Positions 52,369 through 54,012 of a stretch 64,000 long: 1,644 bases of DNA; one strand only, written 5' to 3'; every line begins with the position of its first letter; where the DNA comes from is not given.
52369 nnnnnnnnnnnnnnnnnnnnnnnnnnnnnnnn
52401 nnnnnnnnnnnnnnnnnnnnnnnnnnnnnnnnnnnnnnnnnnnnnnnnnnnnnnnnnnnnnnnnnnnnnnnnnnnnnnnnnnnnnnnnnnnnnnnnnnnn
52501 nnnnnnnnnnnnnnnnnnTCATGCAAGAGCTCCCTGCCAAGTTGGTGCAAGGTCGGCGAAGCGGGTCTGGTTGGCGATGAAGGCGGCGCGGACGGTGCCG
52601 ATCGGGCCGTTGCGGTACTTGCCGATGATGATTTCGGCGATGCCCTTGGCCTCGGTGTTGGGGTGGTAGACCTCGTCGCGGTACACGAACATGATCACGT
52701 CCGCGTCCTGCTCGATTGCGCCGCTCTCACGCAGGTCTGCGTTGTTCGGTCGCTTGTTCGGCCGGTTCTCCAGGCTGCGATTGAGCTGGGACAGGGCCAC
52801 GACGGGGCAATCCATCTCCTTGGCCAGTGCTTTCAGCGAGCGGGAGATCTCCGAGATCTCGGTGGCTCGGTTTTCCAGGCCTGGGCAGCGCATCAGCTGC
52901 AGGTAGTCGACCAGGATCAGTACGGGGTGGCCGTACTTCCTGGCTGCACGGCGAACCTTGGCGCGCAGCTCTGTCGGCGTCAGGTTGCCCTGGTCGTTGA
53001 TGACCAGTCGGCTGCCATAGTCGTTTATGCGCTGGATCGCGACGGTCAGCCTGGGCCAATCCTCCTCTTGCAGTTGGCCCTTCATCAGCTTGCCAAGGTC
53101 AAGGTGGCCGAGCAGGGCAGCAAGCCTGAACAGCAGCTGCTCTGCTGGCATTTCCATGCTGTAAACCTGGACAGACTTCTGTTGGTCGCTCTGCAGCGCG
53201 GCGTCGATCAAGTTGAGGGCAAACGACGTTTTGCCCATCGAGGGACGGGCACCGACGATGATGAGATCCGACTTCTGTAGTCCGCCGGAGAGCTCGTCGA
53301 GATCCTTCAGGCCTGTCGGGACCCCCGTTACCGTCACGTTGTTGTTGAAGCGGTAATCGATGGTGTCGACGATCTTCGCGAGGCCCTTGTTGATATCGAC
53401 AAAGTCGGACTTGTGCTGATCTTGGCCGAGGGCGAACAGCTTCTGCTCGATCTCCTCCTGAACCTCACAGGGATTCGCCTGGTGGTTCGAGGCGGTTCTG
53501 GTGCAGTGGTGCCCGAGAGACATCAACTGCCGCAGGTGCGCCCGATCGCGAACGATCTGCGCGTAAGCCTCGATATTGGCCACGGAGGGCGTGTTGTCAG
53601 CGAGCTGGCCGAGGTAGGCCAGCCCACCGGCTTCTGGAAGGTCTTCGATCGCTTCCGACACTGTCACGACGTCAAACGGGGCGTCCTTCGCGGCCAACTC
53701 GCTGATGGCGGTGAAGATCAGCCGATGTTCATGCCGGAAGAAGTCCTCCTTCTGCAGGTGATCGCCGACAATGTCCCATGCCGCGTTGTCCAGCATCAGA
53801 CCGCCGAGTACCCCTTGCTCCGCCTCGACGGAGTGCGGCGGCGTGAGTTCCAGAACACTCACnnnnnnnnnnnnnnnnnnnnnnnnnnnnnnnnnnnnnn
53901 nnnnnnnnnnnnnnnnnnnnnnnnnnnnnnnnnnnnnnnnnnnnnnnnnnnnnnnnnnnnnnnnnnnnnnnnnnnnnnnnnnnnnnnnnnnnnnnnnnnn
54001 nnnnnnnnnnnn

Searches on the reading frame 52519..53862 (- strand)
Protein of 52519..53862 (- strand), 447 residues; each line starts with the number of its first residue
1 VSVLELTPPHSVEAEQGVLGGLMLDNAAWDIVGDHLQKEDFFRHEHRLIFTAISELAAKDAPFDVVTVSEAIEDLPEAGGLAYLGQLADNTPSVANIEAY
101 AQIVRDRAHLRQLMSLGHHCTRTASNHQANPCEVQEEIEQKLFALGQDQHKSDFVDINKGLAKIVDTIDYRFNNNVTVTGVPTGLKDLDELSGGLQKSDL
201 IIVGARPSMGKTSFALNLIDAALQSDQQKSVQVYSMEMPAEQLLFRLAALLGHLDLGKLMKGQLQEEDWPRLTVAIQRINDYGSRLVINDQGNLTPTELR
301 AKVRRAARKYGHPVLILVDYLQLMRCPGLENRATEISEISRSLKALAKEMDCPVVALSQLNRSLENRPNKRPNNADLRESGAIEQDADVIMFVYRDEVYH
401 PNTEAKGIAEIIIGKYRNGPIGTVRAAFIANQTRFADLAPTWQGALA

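Call 98: search_protein_families(library=ncbifam, proteins=[window:52519-53862:-], max_evalue=0.00001)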
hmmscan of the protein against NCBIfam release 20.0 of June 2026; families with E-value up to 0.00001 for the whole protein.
window:52519-53862:- (447 aa): 16 families
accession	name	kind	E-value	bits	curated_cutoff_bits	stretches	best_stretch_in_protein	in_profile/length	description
NF040583.1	dnaB_SPI-7_type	exception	1e-179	598.2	655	1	9-438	2-434/434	SPI-7-type island replicative DNA helicase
NF004384.0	PRK05748.1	equivalog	9.5e-162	538.6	525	1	7-441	9-445/452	replicative DNA helicase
NF005424.0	PRK07004.1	equivalog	1.2e-156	521.9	834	1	7-440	14-453/460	replicative DNA helicase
TIGR00665.1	DnaB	equivalog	1.4e-150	501.9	385.25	1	8-439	2-434/435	replicative DNA helicase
NF006458.0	PRK08840.1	equivalog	4.9e-144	480.5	884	1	7-439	19-457/464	replicative DNA helicase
NF005369.0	PRK06904.1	equivalog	4.4e-143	477.4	809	1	7-440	24-466/474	replicative DNA helicase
NF006443.0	PRK08760.1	equivalog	6.1e-143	476.6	741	1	7-440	32-469/476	replicative DNA helicase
NF005945.0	PRK08006.1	equivalog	5.3e-142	474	898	1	7-439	26-464/471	replicative DNA helicase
NF005852.0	PRK07773.1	equivalog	6.1e-129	431.8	780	2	7-383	23-399/886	replicative DNA helicase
TIGR03600.1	phage_DnaB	exception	1.3e-125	419.7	498.65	1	11-428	1-421/421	phage replicative helicase, DnaB family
NF004109.0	PRK05595.1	equivalog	6.9e-122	407.3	737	1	9-439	9-439/444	replicative DNA helicase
NF006606.0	PRK09165.1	equivalog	8.1e-117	390.8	540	1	7-443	20-492/497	replicative DNA helicase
NF006306.0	PRK08506.1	equivalog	9.1e-114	380.7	596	2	11-405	6-396/472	replicative DNA helicase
NF004967.0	PRK06321.1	equivalog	1.3e-90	304.6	751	1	7-440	15-467/472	replicative DNA helicase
NF005240.0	PRK06749.1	subfamily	5.2e-89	299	686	1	11-437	5-426/428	replicative DNA helicase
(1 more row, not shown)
